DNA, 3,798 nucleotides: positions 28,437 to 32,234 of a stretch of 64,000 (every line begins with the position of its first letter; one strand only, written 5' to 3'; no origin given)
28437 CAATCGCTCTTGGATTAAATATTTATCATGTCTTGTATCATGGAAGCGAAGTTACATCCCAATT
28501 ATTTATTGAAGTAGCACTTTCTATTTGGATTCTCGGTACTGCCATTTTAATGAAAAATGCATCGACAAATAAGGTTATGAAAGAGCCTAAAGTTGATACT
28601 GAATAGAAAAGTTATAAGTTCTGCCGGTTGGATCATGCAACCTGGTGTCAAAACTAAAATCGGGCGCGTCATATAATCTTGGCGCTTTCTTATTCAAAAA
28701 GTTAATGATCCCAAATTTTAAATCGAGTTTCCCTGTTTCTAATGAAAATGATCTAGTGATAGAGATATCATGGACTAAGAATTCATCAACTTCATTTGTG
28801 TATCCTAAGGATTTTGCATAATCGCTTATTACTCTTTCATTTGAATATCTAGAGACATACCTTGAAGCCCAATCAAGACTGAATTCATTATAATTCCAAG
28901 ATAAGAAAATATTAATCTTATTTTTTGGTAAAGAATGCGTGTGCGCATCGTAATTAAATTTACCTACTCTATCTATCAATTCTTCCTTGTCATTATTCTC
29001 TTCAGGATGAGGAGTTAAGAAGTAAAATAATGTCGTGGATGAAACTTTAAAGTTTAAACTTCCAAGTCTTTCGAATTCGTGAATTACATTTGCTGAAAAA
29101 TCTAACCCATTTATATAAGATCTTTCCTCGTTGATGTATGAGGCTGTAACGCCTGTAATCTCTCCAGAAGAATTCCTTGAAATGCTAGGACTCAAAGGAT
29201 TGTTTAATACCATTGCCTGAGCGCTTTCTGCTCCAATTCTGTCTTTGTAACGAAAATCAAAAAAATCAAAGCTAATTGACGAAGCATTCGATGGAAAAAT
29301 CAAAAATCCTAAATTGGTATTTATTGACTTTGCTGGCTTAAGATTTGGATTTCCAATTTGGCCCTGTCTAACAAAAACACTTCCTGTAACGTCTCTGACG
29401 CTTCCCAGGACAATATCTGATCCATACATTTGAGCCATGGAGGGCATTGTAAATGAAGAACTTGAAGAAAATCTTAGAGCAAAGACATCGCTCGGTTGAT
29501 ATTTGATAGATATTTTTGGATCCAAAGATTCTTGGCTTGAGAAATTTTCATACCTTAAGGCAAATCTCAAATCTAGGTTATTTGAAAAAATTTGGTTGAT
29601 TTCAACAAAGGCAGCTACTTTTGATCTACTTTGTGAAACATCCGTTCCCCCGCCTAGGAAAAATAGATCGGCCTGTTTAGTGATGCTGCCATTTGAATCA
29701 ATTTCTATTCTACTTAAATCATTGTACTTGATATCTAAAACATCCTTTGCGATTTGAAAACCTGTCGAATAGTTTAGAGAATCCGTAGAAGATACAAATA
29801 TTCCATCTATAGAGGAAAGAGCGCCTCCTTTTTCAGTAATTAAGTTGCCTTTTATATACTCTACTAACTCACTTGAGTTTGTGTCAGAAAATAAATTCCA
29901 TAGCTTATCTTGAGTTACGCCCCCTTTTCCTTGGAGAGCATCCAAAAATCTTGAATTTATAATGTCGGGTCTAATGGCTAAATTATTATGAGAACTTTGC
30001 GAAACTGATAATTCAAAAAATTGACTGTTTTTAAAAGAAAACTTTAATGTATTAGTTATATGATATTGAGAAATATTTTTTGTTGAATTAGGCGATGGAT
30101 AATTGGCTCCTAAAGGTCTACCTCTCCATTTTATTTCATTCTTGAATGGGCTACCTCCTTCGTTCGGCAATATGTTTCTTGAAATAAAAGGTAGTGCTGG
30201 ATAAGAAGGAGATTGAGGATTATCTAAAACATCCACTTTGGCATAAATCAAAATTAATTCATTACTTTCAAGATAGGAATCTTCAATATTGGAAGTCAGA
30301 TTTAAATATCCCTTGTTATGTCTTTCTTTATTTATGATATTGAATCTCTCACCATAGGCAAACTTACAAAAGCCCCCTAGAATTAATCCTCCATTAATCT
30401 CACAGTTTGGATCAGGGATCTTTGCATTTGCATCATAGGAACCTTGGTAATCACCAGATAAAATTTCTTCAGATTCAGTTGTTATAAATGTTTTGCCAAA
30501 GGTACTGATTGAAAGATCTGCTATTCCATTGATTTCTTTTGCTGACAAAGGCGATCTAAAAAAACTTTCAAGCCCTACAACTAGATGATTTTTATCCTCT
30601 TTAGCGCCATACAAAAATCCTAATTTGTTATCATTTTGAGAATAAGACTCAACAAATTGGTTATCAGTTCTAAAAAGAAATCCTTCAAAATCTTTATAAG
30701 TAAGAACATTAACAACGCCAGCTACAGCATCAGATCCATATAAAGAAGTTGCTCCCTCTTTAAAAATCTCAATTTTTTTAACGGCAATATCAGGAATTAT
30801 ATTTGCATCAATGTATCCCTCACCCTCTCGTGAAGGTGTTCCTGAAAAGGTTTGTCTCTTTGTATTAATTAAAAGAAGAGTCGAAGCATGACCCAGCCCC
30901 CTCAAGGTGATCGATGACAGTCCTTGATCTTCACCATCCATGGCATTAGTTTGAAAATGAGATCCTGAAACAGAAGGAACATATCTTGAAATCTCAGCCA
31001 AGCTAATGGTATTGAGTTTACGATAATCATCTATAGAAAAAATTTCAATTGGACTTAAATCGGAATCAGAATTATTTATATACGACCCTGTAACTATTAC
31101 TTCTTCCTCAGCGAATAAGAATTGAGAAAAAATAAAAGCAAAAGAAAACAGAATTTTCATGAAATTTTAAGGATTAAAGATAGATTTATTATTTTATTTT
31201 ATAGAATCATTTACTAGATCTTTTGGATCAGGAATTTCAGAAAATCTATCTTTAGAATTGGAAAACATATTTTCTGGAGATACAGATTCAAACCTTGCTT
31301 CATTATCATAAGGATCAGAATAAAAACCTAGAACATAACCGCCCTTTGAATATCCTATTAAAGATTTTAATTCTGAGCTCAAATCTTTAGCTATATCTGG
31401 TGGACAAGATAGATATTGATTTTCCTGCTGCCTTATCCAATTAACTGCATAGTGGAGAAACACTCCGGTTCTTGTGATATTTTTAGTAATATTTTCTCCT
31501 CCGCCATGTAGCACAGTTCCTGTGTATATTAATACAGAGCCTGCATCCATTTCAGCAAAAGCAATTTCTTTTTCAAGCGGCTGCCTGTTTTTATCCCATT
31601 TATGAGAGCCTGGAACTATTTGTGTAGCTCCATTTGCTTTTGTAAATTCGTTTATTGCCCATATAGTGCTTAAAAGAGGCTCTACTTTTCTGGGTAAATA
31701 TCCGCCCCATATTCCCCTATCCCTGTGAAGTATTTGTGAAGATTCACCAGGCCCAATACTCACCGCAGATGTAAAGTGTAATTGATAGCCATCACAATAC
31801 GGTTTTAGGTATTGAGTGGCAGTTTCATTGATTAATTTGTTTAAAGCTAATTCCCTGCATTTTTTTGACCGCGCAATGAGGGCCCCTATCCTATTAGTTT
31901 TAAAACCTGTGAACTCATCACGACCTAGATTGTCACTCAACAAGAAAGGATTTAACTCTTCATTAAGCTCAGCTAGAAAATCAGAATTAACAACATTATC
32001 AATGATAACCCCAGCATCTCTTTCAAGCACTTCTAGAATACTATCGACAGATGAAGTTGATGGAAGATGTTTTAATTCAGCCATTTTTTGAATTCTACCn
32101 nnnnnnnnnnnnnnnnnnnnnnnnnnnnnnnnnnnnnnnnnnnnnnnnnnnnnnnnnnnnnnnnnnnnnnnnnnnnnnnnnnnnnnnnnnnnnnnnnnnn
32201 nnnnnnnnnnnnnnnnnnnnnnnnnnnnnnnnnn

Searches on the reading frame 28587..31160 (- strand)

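Call 4: search_protein_families(library=pfam, proteins=[window:28587-31160:-], max_evalue=1)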
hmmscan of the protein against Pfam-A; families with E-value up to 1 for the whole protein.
window:28587-31160:- (857 aa): 2 families
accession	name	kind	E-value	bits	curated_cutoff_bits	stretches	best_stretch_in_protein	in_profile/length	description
PF00593.30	TonB_dep_Rec_b-barrel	-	9.3e-29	102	27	1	360-820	55-435/436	TonB dependent receptor-like, beta-barrel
PF07715.20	Plug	-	6.7e-13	49.5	23.9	1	37-149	8-107/107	TonB-dependent Receptor Plug Domain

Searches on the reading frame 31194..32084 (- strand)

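Call 4: search_protein_families(library=pfam, proteins=[window:31194-32084:-], max_evalue=1)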
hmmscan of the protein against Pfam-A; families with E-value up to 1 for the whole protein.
window:31194-32084:- (296 aa): 1 family
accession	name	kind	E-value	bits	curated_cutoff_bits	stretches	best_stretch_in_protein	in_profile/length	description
PF05721.19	PhyH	-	7.4e-19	69.3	22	1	26-205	7-211/213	Phytanoyl-CoA dioxygenase (PhyH)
